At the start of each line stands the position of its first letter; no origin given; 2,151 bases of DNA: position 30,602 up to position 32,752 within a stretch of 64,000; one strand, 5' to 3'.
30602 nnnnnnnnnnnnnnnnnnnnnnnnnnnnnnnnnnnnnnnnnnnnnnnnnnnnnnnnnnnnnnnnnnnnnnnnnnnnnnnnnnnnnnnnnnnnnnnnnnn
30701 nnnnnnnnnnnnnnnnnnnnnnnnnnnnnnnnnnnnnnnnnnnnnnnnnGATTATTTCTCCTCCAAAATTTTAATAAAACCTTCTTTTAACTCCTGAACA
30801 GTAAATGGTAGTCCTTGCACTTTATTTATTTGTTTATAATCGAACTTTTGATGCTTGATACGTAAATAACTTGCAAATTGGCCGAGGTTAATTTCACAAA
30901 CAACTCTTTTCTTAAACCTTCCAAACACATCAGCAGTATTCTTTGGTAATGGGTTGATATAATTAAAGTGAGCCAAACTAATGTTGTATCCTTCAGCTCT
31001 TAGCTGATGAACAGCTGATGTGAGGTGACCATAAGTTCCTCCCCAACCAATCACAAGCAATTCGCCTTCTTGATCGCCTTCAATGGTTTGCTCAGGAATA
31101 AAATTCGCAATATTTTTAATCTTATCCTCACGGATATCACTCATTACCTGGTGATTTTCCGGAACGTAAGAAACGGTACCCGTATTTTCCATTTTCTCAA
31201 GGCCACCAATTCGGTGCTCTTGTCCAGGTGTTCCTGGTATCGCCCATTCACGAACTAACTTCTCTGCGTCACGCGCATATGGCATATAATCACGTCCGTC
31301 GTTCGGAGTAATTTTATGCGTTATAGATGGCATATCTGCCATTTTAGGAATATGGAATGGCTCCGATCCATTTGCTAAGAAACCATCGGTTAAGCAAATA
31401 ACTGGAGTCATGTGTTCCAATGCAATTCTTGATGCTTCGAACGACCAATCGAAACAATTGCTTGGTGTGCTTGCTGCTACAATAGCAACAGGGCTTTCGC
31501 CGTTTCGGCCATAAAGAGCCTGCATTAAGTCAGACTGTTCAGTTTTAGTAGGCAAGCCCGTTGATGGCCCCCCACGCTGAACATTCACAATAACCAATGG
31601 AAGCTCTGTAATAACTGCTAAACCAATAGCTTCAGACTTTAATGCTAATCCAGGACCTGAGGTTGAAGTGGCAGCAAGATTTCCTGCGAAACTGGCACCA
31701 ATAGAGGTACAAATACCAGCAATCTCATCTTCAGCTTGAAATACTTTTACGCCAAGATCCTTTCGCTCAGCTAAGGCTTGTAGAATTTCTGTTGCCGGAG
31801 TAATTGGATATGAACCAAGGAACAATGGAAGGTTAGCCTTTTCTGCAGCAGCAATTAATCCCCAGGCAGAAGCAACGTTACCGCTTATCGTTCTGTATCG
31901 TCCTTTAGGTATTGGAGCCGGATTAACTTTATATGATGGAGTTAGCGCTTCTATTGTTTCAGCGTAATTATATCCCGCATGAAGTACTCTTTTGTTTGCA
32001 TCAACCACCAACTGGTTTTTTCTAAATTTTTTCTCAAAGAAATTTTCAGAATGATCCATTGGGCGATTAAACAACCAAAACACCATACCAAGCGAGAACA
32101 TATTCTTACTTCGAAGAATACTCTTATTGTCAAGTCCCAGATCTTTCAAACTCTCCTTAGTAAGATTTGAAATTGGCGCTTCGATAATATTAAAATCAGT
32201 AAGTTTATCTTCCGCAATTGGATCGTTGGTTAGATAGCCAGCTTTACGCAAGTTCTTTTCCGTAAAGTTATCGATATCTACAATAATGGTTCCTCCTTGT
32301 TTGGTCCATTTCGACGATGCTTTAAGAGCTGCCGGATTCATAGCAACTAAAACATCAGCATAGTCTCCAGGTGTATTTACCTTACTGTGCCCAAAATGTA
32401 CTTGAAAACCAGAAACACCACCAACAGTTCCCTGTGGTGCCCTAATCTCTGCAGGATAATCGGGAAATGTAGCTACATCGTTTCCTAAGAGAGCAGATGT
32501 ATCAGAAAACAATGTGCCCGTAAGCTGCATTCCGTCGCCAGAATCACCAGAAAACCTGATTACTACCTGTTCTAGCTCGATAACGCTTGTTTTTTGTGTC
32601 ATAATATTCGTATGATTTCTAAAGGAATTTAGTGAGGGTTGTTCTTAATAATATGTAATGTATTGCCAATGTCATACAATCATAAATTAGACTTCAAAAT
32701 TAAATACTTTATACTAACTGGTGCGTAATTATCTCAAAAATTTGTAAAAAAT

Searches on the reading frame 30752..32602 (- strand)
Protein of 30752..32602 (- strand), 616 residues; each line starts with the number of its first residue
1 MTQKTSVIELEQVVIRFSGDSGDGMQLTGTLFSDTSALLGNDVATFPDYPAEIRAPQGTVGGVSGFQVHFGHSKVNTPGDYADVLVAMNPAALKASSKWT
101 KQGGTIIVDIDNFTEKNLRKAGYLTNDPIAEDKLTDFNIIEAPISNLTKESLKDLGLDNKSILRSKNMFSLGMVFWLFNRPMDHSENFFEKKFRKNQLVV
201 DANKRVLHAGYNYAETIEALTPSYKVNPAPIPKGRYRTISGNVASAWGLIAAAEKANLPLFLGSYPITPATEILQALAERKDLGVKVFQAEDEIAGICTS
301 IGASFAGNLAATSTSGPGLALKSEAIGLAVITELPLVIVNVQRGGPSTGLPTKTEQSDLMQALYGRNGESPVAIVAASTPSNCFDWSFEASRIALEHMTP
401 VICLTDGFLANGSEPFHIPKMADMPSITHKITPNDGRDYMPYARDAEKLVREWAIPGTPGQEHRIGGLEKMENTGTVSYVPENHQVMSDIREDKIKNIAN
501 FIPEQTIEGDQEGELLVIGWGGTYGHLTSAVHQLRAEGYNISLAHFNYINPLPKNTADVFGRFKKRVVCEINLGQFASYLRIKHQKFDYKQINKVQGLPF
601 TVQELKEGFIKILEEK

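Call 77: search_protein_families(library=ncbifam, proteins=[window:30752-32602:-], max_evalue=1e-10)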
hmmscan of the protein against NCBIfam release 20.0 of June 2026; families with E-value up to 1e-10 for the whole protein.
window:30752-32602:- (616 aa): 8 families
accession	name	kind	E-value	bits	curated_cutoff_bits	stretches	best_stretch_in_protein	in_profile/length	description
TIGR03710.1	OAFO_sf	subfamily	1.7e-194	647.5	482.75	1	12-608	1-560/561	2-oxoacid:acceptor oxidoreductase subunit alpha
NF006412.0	PRK08659.1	equivalog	7.7e-76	255.7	411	1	238-608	7-372/378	2-oxoacid:acceptor oxidoreductase subunit alpha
NF041170.1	Oxoac_fdxalpha_Archa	equivalog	4e-73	246.8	800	1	136-615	139-625/636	2-oxoacid:ferredoxin oxidoreductase subunit alpha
NF007206.0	PRK09627.1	equivalog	2e-58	198.2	579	1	249-607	11-370/375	2-oxoglutarate synthase subunit alpha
NF005507.0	PRK07119.1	subfamily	7.3e-41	140.1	399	1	249-614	13-350/352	3-methyl-2-oxobutanoate dehydrogenase subunit VorB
NF006232.0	PRK08366.1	equivalog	4.8e-16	58.4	646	1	237-344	8-113/394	2-ketoisovalerate ferredoxin oxidoreductase subunit alpha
NF040682.1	PorA_Arch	equivalog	7.7e-15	54.7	550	1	249-557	11-305/387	pyruvate synthase subunit PorA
NF007201.0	PRK09622.1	equivalog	3.6e-13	49.2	590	1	255-411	25-179/405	2-oxoacid:ferredoxin oxidoreductase subunit alpha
